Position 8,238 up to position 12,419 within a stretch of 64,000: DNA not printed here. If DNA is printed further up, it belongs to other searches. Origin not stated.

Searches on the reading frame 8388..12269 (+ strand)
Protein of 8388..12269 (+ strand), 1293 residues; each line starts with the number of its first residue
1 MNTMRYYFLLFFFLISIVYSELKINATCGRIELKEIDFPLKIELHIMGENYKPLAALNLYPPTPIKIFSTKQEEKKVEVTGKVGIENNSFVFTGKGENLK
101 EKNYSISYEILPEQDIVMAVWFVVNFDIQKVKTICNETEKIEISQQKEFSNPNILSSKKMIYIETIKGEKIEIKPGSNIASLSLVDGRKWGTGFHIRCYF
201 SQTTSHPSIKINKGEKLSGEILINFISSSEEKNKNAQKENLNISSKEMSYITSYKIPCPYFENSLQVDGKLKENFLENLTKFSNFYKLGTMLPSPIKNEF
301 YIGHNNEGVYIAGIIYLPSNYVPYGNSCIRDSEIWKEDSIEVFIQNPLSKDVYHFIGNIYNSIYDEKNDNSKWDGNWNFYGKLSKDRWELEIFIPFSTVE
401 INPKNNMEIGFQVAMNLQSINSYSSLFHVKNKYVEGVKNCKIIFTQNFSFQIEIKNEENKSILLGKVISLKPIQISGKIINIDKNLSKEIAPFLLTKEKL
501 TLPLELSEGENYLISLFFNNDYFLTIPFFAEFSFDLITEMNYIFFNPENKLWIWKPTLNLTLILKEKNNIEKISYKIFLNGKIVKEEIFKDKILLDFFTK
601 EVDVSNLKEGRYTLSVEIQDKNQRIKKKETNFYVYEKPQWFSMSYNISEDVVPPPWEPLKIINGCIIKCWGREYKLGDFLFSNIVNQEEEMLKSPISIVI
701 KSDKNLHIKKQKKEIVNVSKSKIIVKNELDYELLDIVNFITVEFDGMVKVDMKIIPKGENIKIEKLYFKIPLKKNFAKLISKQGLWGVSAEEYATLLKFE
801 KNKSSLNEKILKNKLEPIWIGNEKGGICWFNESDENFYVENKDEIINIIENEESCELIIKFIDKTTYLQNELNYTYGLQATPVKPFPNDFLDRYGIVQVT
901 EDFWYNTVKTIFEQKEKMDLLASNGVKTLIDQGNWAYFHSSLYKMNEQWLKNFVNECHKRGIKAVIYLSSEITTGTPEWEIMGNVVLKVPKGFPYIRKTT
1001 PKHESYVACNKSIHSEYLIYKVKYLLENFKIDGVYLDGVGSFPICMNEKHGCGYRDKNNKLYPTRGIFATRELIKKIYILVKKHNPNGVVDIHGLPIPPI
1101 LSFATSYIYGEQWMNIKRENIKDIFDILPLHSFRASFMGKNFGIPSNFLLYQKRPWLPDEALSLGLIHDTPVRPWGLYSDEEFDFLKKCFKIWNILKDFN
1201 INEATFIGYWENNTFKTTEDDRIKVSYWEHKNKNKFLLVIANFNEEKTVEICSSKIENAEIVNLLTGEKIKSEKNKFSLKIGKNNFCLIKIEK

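Call 9: search_protein_families(library=pfam, proteins=[window:8388-12269:+], max_evalue=0.001)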
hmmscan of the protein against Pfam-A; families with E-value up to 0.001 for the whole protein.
window:8388-12269:+ (1293 aa): 3 families
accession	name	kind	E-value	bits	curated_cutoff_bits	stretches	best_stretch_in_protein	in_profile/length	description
PF19543.5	GH123_N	-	8.7e-20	70.7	22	2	598-968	283-658/969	Glycoside hydrolase 123, N-terminal domain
PF14871.12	GHL6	-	6.1e-06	26.9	35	1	932-1037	25-131/132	Hypothetical glycosyl hydrolase 6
PF06452.16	CBM9_1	-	0.00088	19.6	23.4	0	332-416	60-149/185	Carbohydrate family 9 binding domain-like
